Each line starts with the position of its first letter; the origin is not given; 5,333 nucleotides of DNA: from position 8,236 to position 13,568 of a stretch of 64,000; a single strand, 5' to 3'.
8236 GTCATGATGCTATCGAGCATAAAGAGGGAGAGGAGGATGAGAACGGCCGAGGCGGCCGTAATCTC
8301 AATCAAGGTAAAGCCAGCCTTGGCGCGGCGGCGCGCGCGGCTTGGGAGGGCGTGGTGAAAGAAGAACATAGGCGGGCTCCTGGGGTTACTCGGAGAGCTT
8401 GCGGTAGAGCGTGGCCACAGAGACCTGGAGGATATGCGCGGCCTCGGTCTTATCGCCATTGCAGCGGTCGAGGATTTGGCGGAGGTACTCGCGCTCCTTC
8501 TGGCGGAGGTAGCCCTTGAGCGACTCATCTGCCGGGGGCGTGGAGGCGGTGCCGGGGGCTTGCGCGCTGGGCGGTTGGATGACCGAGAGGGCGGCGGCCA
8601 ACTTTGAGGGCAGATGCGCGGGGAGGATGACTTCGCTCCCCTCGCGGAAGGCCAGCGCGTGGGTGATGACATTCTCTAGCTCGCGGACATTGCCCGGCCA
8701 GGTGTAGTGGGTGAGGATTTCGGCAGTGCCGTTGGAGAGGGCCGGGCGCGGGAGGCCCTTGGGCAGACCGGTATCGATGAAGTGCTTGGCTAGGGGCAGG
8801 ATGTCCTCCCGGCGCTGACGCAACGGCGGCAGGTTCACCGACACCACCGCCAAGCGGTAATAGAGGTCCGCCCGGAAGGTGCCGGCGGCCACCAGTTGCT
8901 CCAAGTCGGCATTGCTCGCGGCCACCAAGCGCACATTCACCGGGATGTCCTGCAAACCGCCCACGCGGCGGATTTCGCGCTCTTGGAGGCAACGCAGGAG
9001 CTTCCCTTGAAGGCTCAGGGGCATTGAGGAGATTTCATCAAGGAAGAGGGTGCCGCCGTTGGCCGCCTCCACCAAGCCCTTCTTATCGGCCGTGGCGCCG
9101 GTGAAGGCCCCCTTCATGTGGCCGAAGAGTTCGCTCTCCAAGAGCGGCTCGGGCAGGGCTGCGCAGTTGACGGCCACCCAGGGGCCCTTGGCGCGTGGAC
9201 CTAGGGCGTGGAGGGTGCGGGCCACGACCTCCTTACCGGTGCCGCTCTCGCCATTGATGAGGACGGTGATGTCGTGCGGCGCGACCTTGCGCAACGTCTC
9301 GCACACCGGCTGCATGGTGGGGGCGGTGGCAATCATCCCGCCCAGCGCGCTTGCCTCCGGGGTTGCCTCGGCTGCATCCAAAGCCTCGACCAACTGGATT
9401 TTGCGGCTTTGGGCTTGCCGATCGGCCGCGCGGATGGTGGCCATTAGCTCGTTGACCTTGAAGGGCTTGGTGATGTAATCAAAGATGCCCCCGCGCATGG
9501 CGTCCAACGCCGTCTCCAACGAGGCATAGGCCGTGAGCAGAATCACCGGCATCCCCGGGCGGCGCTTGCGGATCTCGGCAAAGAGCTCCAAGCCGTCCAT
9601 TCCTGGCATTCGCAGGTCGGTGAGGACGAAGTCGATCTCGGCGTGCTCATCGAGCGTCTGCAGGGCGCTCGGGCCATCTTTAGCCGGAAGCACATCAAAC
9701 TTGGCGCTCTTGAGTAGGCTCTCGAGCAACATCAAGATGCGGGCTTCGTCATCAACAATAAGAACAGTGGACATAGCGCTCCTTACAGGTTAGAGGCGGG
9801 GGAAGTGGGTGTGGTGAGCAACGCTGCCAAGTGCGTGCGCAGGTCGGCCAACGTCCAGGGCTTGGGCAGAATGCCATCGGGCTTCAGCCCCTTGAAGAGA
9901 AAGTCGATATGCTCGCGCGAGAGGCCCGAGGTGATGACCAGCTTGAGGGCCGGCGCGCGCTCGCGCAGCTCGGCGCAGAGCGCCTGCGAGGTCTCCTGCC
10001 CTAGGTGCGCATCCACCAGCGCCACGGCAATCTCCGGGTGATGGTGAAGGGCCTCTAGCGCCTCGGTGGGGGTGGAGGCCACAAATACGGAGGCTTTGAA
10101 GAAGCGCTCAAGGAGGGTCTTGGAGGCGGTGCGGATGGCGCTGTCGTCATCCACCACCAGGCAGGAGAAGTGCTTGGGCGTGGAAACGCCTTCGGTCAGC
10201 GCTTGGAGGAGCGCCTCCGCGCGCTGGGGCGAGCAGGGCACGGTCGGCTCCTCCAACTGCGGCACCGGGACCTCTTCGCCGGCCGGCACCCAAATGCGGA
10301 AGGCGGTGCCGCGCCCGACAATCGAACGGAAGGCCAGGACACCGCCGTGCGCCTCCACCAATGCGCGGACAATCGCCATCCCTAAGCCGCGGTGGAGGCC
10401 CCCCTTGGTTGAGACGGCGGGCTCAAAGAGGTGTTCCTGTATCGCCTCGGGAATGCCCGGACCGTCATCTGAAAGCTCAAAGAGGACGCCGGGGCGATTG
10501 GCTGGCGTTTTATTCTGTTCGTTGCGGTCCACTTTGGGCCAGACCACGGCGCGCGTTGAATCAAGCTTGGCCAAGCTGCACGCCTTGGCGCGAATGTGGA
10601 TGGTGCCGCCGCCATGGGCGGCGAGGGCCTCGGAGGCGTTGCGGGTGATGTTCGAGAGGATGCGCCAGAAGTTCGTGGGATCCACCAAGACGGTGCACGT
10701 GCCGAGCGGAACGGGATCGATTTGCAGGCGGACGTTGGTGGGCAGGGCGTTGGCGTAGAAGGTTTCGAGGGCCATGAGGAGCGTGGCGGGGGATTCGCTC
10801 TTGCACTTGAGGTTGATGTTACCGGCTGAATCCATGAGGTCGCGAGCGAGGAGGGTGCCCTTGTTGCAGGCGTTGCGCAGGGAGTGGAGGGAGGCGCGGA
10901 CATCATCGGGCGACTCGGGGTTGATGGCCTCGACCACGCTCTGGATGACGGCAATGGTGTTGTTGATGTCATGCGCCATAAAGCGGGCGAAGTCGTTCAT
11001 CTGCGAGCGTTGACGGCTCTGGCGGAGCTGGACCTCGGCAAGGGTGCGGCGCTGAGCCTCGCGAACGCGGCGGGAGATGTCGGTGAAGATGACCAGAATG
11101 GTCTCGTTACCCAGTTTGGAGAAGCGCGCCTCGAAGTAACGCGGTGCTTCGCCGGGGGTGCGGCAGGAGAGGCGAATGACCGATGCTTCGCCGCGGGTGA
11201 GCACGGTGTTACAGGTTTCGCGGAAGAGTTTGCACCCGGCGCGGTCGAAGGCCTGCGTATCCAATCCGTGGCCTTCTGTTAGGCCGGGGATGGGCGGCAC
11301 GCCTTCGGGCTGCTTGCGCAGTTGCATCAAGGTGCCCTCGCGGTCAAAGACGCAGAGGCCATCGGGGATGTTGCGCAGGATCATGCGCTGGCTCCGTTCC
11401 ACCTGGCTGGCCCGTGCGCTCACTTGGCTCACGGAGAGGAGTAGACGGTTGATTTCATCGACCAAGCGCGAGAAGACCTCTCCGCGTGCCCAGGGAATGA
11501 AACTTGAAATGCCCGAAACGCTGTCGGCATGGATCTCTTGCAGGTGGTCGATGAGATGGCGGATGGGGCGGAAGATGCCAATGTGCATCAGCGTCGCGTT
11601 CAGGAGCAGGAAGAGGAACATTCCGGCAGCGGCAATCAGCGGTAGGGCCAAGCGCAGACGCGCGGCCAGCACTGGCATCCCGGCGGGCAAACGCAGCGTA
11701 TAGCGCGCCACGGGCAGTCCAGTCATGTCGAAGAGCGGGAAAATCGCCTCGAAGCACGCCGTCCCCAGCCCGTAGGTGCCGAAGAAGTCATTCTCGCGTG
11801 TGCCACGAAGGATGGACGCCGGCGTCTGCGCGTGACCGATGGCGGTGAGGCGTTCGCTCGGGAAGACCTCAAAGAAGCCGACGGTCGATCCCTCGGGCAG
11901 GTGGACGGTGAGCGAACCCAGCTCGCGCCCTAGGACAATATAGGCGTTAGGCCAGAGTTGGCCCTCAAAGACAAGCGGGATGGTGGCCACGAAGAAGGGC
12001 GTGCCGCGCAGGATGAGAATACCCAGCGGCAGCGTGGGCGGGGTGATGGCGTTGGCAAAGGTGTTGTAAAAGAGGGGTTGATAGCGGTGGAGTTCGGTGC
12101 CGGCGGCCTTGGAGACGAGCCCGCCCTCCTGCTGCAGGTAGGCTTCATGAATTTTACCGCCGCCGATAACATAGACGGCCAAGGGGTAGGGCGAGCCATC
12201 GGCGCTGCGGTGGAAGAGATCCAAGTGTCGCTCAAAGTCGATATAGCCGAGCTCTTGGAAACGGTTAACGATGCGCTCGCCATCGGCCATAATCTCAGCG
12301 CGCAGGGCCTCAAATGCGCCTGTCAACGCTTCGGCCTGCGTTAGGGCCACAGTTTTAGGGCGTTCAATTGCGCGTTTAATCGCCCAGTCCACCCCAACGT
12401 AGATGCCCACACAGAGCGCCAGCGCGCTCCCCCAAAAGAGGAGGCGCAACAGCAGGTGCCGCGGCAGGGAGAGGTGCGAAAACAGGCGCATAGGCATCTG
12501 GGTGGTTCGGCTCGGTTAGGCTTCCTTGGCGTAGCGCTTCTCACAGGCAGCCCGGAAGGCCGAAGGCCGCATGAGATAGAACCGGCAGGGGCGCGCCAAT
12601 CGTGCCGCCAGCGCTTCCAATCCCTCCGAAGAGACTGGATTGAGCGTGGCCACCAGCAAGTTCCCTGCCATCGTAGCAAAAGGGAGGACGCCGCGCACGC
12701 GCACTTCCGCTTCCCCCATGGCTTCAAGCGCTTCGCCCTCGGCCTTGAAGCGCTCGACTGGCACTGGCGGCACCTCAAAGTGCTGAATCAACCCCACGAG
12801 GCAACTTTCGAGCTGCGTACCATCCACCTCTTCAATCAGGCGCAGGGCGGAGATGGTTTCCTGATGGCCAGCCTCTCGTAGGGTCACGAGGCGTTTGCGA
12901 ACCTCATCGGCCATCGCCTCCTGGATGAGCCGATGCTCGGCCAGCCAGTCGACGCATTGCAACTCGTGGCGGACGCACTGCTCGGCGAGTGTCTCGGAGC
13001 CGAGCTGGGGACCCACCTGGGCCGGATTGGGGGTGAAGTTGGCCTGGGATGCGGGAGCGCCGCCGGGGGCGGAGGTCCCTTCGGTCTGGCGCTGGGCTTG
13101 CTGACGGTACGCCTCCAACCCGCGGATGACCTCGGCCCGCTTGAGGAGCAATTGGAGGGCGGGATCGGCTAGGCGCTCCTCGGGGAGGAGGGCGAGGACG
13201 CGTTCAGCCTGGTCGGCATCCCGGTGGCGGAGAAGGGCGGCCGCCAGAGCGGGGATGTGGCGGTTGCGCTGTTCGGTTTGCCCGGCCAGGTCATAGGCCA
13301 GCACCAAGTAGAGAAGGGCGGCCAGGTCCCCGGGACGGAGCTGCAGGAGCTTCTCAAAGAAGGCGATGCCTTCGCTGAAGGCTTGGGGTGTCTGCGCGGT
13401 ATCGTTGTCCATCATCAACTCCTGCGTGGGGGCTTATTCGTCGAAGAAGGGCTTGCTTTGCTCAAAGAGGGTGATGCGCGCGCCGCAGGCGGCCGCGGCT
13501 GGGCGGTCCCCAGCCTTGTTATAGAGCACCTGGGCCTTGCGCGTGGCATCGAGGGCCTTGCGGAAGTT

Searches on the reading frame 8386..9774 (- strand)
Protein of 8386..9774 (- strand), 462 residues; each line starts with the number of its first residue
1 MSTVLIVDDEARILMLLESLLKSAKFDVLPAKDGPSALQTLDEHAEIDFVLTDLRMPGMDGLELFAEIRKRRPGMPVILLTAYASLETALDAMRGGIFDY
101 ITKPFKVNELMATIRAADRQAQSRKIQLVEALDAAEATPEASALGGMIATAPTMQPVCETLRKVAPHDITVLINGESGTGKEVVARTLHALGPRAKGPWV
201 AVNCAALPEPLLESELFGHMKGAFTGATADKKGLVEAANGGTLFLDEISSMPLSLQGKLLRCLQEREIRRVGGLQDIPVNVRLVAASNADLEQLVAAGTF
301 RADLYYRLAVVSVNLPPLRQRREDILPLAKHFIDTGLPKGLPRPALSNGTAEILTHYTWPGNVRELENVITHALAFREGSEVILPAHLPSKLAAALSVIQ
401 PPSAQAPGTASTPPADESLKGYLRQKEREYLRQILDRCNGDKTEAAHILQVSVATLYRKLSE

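Call 8: search_protein_families(library=pfam, proteins=[window:8386-9774:-], max_evalue=0.001)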
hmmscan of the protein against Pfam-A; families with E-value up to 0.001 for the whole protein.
window:8386-9774:- (462 aa): 7 families
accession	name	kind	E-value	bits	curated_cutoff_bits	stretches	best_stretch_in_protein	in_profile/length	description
PF00158.32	Sigma54_activat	-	2.6e-69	232.7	20.2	1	148-313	2-167/168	Sigma-54 interaction domain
PF00072.30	Response_reg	-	2.3e-31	108.6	30.2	1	4-115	1-111/111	Response regulator receiver domain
PF14532.12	Sigma54_activ_2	-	2.8e-22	79.9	25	1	149-318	2-138/138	Sigma-54 interaction domain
PF25601.1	AAA_lid_14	-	1.5e-19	70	27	1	319-395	1-77/87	AAA+ ATPase lid domain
PF02954.25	HTH_8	-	3.2e-10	40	22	1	423-461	2-40/42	Bacterial regulatory protein, Fis family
PF07728.20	AAA_5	-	4.3e-09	36.9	22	1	171-289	2-123/139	AAA domain (dynein-related subfamily)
PF01078.27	Mg_chelatase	-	1.9e-05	24.6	20.3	0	226-288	93-157/207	Magnesium chelatase, subunit ChlI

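Call 39: search_protein_families(library=ncbifam, proteins=[window:8386-9774:-], max_evalue=0.01)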
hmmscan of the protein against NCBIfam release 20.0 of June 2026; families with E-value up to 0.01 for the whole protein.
window:8386-9774:- (462 aa): 121 families (the best 25 are shown)
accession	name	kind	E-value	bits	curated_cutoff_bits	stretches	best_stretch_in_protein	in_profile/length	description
TIGR01818.1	ntrC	equivalog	5.6e-129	430.9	558.6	1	4-462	1-462/463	nitrogen regulation protein NR(I)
NF008469.0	PRK11361.1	equivalog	1.1e-128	429.9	714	1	2-462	5-453/461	acetoacetate metabolism transcriptional regulator AtoC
NF011695.0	PRK15115.1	equivalog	8.6e-110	367.5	763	1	3-461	8-434/445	two-component system response regulator GlrR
TIGR02915.1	PEP_resp_reg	equivalog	3.9e-108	362.2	502.6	1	4-459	1-438/445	PEP-CTERM-box response regulator transcription factor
NF041946.1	LuxO_transreg_Vib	equivalog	8.7e-108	361.1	800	1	6-461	1-458/463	quorum-sensing sigma-54 dependent transcriptional regulator LuxO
NF008176.1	PRK10923.1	equivalog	1.7e-107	359.9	620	1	3-462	5-465/469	nitrogen regulation protein NR(I)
NF007689.0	PRK10365.1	equivalog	1e-106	357.4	760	1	4-461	8-440/441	sigma-54-dependent response regulator transcription factor ZraR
NF051870.1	NAssimRespRegNtrX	equivalog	3.6e-98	329.4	600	1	1-460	1-447/452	nitrogen assimilation response regulator NtrX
NF050807.1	TransRegFlbDCaul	equivalog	4.9e-98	328.9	750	1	31-461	30-436/454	sigma-54-dependent transcriptional regulator FlbD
NF003451.0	PRK05022.1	equivalog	1.2e-96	324.5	476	1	89-458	131-503/512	nitric oxide reductase transcriptional regulator NorR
NF049963.1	RespRegFlgRCampy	domain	1.2e-95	320.9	750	1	4-382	3-372/429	fla regulon two-component system response regulator FlgR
TIGR01817.1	nifA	equivalog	1.6e-95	320.9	528.85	1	105-449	156-513/534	nif-specific transcriptional activator NifA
NF041552.1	TF_PrdR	equivalog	2.2e-94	316.8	795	1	135-461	257-574/577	sigma-54 dependent transcriptional regulator PrdR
TIGR02329.1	propionate_PrpR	equivalog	5.8e-92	309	499.2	1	141-461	208-525/526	propionate catabolism operon regulatory protein PrpR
NF038308.1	RNA_repair_RtcR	equivalog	6.4e-88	295.9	650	1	100-456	136-504/530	RNA repair transcriptional activator RtcR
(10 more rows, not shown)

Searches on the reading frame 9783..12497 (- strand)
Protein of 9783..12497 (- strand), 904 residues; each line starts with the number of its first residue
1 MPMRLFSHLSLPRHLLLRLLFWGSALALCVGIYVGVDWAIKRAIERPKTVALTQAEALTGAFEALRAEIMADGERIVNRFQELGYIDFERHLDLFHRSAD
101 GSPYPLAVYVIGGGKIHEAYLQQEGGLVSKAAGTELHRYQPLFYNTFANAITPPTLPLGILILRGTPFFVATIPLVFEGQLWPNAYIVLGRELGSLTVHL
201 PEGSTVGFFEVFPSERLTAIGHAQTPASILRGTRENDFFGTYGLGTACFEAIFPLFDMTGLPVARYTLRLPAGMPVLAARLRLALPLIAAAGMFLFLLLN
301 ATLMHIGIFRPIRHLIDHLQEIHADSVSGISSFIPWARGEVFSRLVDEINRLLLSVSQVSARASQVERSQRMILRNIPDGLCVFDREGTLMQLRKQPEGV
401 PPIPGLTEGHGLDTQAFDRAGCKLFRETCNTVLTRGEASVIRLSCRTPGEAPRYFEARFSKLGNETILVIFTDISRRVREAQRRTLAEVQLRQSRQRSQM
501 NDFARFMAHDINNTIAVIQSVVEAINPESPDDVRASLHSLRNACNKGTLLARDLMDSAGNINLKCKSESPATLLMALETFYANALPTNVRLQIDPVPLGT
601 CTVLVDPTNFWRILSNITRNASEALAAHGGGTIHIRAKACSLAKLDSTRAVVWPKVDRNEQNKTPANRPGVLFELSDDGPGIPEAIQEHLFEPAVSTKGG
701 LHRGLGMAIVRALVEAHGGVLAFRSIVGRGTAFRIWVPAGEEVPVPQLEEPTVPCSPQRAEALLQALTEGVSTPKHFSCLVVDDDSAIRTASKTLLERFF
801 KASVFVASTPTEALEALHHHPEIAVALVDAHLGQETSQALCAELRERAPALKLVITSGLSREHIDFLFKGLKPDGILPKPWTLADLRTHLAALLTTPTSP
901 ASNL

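Call 8: search_protein_families(library=pfam, proteins=[window:9783-12497:-], max_evalue=0.001)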
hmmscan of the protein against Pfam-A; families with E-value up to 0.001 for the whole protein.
window:9783-12497:- (904 aa): 3 families
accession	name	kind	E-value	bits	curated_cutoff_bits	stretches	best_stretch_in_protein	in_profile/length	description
PF02518.31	HATPase_c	-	8.4e-17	62.1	26.4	1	606-739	2-109/111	Histidine kinase-, DNA gyrase B-, and HSP90-like ATPase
PF00072.30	Response_reg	-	1.1e-08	35.6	30.2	1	780-890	2-110/111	Response regulator receiver domain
PF00512.31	HisKA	-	0.00034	21.1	26.9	0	500-556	2-59/66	His Kinase A (phospho-acceptor) domain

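Call 39: search_protein_families(library=ncbifam, proteins=[window:9783-12497:-], max_evalue=0.01)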
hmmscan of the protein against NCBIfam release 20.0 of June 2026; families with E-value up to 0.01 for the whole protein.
window:9783-12497:- (904 aa): 68 families (the best 25 are shown)
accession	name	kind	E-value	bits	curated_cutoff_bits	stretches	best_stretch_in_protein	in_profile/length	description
NF046020.1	HisKinCckABruc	equivalog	1.5e-31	109.1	1000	1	481-892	462-865/868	cell cycle histidine kinase CckA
NF010076.0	PRK13557.1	subfamily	3.9e-30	104.8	631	1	482-899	145-538/540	histidine kinase famiy protein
NF010411.0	PRK13837.1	equivalog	1.3e-26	92.9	647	1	470-755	421-694/828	two-component system VirA-like sensor kinase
NF046026.1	HisKinCckACaul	equivalog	2.3e-24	85.5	1000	1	482-815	286-596/678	cell cycle histidine kinase CckA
NF052574.1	HisKinEspCMyxo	equivalog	3e-20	72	1200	1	672-891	569-780/785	serine histidine kinase EspC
NF008468.0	PRK11360.1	equivalog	1.5e-19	69.8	646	2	671-741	541-610/616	two-component system sensor histidine kinase AtoS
NF008293.1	PRK11073.1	equivalog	7.6e-18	64.8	240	1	462-738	99-346/349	nitrogen regulation protein NR(II)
TIGR02956.1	TMAO_torS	equivalog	3.1e-16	58.7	676.5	1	670-896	610-822/967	TMAO reductase system sensor histidine kinase/response regulator TorS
NF041832.1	near_NosP_CTERM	subfamily_domain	9.7e-16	57.8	400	1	670-891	151-367/370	NahK/ErcS family hybrid sensor histidine kinase/response regulator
TIGR02916.1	PEP_his_kin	equivalog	1.2e-14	53.9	300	2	673-738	614-679/679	XrtA/PEP-CTERM system histidine kinase PrsK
NF007688.0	PRK10364.1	equivalog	1.5e-13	50.3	479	1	670-739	383-451/460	two-component system sensor histidine kinase ZraS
NF047466.1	hybrid_RR_LvrB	exception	1.7e-12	47.2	500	1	474-738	126-375/377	hybrid histidine kinase/response regulator LvrB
NF038297.2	hybrid_HK_HrmK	equivalog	1.7e-12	46.8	725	1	671-849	384-561/607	hybrid histidine kinase/response regulator HrmK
NF008298.1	PRK11086.1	subfamily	5.3e-11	41.6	520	1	673-740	460-526/529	DcuS/MalK family sensor histidine kinase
NF047874.1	MASE3_PAS_HK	subfamily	5.4e-11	42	560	1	671-743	552-628/655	MASE3 domain-containing sensor histidine kinase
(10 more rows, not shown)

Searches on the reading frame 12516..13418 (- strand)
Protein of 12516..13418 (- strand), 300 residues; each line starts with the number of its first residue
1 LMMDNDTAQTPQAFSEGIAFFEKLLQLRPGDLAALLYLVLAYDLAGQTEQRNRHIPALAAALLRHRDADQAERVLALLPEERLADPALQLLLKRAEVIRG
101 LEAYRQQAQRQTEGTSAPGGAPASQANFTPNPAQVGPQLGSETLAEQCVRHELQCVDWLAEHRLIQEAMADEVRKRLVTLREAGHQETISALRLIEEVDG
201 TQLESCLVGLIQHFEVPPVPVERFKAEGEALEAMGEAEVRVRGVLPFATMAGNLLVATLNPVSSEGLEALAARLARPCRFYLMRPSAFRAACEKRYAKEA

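Call 8: search_protein_families(library=pfam, proteins=[window:12516-13418:-], max_evalue=0.001)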
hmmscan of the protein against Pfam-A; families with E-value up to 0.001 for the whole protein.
window:12516-13418:- (300 aa): 2 families
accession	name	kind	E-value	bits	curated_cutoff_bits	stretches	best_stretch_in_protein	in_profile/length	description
PF05157.20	MshEN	-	1.8e-08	34.7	23.1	1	215-299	2-87/90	MshEN domain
PF14559.12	TPR_19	-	3.4e-05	24.5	25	0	14-50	7-43/68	Tetratricopeptide repeat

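Call 39: search_protein_families(library=ncbifam, proteins=[window:12516-13418:-], max_evalue=0.01)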
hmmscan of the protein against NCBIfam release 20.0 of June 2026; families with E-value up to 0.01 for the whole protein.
window:12516-13418:- (300 aa): 1 family
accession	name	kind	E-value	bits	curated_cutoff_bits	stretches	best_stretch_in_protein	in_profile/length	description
TIGR02538.1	type_IV_pilB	equivalog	0.0015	17.2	675.65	1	162-297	9-137/564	type IV-A pilus assembly ATPase PilB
